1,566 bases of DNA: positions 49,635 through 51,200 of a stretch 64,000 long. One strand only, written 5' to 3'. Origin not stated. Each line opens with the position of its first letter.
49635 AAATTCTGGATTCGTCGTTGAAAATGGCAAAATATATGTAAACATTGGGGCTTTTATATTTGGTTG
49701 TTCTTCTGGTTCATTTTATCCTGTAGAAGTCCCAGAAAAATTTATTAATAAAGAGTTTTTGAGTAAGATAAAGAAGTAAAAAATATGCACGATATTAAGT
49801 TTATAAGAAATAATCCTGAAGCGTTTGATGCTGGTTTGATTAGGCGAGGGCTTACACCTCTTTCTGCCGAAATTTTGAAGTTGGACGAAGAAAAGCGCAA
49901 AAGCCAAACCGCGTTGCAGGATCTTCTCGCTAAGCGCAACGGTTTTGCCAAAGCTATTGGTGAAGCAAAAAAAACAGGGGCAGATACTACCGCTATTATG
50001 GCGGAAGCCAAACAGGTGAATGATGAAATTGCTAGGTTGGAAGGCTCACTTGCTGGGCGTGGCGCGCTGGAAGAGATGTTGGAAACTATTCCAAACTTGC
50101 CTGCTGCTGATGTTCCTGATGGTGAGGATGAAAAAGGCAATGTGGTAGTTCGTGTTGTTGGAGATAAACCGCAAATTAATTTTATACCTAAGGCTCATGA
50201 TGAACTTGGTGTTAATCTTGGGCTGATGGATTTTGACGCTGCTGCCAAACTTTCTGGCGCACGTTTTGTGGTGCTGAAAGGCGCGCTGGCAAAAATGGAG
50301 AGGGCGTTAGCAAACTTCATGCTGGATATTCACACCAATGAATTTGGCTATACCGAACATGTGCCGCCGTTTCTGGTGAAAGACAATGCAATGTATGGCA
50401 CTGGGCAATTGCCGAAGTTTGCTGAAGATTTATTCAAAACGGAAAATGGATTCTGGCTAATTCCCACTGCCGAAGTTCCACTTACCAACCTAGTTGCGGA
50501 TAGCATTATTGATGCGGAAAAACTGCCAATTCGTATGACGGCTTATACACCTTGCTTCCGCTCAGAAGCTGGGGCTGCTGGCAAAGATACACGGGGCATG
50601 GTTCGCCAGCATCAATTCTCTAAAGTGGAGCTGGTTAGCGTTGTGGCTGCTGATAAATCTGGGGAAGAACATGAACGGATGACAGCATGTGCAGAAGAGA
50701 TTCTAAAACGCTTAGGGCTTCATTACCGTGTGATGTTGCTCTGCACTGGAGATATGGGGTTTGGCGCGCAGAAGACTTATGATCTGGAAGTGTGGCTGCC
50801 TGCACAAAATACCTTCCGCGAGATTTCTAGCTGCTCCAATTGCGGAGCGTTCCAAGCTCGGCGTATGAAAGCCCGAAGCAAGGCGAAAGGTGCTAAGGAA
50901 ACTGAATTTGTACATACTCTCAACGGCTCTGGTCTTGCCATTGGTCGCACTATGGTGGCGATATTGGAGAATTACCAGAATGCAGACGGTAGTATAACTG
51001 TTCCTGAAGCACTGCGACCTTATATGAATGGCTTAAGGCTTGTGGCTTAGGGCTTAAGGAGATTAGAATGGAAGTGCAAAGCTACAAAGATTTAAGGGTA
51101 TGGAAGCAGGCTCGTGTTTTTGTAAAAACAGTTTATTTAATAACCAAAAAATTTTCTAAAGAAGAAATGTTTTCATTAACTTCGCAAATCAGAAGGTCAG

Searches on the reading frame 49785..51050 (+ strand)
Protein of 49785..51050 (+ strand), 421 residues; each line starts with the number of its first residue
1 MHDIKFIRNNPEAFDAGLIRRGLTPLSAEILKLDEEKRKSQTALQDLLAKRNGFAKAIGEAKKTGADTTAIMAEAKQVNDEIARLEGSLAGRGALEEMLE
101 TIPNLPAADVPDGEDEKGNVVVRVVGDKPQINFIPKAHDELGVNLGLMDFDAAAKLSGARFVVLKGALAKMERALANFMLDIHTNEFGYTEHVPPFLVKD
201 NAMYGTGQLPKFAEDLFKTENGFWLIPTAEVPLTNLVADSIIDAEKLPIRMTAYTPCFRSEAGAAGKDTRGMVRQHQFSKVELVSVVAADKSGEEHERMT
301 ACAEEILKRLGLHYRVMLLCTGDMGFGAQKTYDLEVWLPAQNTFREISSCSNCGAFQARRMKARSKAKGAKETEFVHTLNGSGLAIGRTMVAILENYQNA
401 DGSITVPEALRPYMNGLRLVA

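Call 73: search_protein_families(library=pfam, proteins=[window:49785-51050:+], max_evalue=0.00001)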
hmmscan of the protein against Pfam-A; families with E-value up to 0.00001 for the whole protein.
window:49785-51050:+ (421 aa): 2 families
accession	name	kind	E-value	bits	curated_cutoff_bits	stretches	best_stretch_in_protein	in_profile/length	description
PF00587.30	tRNA-synt_2b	-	6.9e-43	147.2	29.3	1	220-397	6-179/179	tRNA synthetase class II core domain (G, H, P, S and T)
PF02403.27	Seryl_tRNA_N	-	4.3e-24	85.3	28.2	1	1-106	1-108/108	Seryl-tRNA synthetase N-terminal domain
